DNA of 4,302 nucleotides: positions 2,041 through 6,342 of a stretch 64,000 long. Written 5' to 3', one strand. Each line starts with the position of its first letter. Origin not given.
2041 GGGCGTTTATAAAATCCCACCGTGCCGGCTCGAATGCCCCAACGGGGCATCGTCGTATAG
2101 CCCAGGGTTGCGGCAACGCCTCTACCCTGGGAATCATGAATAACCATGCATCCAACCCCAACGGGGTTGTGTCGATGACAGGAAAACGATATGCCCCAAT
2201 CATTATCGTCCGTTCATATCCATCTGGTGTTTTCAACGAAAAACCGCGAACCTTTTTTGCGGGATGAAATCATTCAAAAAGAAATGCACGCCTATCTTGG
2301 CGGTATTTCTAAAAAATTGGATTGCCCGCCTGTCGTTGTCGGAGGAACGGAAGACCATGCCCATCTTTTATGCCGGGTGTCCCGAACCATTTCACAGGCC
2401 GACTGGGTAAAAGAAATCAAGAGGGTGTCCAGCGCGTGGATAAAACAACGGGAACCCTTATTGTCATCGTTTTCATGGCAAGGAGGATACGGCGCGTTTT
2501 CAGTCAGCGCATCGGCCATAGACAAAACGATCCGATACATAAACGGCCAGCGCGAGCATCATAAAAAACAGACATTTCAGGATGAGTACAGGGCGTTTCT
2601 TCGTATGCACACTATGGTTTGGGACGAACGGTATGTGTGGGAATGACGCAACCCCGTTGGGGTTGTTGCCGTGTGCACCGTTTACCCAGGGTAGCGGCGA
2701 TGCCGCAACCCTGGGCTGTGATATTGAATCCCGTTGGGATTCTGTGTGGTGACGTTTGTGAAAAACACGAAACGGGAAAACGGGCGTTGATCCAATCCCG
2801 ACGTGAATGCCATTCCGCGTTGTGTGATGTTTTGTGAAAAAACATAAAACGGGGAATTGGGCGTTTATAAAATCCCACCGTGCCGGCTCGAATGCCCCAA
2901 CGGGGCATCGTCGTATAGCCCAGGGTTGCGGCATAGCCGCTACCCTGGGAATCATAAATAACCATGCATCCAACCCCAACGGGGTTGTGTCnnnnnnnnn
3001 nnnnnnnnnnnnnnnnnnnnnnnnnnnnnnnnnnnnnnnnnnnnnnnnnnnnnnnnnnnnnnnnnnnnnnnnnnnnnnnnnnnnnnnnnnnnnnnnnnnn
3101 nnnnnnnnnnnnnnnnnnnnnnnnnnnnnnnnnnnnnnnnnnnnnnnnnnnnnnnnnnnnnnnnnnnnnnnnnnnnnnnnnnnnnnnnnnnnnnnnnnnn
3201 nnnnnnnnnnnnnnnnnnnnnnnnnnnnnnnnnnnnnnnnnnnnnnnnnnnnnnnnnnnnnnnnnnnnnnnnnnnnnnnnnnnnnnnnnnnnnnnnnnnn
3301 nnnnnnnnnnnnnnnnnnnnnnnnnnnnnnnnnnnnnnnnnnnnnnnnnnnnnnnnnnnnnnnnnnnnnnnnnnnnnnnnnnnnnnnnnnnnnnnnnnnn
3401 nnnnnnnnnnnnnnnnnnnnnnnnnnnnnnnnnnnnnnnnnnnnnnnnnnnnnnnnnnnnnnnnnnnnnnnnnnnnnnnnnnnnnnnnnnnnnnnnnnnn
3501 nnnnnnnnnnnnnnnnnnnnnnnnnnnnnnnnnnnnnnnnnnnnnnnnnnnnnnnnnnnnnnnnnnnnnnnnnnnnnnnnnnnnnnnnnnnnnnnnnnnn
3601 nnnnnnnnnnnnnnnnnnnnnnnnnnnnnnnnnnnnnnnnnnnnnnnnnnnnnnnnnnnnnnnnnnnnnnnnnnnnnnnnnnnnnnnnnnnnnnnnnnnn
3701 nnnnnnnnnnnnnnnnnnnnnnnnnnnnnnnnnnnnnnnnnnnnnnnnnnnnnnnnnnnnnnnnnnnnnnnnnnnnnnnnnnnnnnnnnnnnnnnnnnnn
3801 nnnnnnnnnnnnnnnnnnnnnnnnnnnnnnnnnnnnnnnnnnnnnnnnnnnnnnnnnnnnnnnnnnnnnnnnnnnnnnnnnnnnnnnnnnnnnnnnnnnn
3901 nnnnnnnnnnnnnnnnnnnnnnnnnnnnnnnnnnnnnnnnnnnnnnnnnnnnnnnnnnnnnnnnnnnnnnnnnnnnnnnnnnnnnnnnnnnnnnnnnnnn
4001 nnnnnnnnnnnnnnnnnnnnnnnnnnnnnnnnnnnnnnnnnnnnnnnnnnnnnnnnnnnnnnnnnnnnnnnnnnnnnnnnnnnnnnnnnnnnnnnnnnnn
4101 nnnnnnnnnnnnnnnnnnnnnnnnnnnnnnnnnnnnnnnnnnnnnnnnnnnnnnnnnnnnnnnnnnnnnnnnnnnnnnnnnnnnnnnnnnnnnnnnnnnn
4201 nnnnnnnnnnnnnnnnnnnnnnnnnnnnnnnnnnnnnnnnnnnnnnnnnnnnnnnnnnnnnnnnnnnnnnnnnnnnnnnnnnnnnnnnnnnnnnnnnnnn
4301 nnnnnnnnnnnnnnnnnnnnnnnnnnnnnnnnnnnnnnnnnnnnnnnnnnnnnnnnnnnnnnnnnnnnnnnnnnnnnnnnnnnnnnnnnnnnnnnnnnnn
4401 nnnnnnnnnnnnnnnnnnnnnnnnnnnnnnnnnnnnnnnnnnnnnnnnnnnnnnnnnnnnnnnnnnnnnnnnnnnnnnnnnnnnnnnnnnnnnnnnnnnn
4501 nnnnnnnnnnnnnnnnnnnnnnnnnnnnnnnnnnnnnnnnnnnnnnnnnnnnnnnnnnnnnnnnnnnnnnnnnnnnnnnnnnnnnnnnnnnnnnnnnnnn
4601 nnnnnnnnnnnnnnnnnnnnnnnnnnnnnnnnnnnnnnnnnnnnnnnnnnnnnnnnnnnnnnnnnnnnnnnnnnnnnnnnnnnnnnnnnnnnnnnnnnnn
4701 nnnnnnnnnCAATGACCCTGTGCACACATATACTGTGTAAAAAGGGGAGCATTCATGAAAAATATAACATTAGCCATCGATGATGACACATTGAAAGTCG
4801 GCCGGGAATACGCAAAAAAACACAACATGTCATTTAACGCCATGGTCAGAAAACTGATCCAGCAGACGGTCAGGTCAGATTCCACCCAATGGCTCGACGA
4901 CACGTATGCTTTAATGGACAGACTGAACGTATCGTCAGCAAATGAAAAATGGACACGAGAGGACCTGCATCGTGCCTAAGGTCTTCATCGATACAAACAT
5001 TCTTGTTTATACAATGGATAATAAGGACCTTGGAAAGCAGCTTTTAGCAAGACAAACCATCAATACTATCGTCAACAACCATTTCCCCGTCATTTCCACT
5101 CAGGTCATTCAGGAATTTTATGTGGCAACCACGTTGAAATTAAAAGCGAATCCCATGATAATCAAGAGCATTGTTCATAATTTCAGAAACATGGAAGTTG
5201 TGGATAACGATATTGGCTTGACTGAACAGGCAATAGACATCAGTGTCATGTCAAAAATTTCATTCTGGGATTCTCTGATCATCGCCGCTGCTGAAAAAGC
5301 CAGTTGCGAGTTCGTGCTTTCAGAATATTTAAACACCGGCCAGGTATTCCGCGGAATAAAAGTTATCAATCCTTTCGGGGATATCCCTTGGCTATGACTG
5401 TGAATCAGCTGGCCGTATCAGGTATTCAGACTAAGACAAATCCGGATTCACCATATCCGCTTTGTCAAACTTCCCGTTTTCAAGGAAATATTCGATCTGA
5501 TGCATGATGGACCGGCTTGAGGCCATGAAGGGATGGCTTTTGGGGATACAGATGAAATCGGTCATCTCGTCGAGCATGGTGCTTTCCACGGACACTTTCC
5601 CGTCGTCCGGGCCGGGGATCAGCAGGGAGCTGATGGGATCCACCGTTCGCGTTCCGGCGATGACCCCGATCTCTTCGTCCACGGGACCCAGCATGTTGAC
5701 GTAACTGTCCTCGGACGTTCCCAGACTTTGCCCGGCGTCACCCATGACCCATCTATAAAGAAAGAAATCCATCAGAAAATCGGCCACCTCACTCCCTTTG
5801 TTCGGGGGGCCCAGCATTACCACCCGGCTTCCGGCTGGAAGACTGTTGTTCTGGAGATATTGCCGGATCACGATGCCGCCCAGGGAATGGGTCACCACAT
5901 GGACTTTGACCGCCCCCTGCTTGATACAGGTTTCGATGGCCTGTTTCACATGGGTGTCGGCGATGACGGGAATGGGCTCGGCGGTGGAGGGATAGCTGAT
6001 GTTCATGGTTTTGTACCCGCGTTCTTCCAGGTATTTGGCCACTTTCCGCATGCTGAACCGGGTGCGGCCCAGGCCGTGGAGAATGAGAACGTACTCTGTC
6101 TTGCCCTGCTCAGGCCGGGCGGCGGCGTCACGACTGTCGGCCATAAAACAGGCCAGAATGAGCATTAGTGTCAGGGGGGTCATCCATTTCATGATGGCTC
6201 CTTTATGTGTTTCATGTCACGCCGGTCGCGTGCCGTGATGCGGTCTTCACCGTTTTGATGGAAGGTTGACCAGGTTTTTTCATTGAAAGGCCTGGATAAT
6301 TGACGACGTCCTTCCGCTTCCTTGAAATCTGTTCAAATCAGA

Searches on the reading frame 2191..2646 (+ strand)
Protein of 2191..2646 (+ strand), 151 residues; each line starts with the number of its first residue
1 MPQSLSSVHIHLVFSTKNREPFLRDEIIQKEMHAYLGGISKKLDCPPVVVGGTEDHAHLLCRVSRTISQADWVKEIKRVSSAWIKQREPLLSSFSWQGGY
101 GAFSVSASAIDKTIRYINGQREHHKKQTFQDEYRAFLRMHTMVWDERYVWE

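Call 50: search_protein_families(library=pfam, proteins=[window:2191-2646:+], max_evalue=0.001)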
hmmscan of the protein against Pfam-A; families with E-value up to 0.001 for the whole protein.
window:2191-2646:+ (151 aa): 1 family
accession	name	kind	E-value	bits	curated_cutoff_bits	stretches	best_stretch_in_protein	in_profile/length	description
PF01797.21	Y1_Tnp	-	7.8e-23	81.3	23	1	5-120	2-121/121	Transposase IS200 like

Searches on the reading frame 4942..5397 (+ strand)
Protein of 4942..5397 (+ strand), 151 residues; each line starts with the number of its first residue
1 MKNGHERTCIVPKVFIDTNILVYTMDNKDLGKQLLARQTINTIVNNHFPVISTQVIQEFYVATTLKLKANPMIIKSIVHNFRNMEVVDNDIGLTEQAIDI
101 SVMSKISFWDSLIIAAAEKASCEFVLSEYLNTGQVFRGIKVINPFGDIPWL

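Call 25: search_protein_families(library=pfam, proteins=[window:4942-5397:+], max_evalue=0.0001)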
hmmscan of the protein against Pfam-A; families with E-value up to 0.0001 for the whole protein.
window:4942-5397:+ (151 aa): 1 family
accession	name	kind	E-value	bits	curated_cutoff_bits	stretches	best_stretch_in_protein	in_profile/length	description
PF01850.27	PIN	-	9.8e-08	33.1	23.6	1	14-125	1-108/120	PIN domain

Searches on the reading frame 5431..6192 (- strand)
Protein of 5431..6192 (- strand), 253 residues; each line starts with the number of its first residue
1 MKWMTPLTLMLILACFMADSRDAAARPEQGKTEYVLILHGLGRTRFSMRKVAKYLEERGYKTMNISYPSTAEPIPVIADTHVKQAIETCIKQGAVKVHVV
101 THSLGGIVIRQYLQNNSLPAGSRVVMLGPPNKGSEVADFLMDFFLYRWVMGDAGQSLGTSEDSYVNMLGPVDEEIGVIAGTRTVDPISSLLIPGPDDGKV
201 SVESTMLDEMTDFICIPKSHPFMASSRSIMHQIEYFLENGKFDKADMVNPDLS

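Call 25: search_protein_families(library=pfam, proteins=[window:5431-6192:-], max_evalue=0.0001)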
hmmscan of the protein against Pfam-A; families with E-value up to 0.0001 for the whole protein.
window:5431-6192:- (253 aa): 3 families
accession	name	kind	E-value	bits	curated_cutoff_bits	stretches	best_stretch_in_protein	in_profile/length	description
PF12697.13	Abhydrolase_6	-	1.3e-05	26.4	26.3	1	35-147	1-111/217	Alpha/beta hydrolase family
PF24096.1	DUF7379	-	1.6e-05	25.4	33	1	84-138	59-119/191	Domain of unknown function (DUF7379)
PF02089.21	Palm_thioest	-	3.2e-05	24.2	26.8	1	35-135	2-114/254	Palmitoyl protein thioesterase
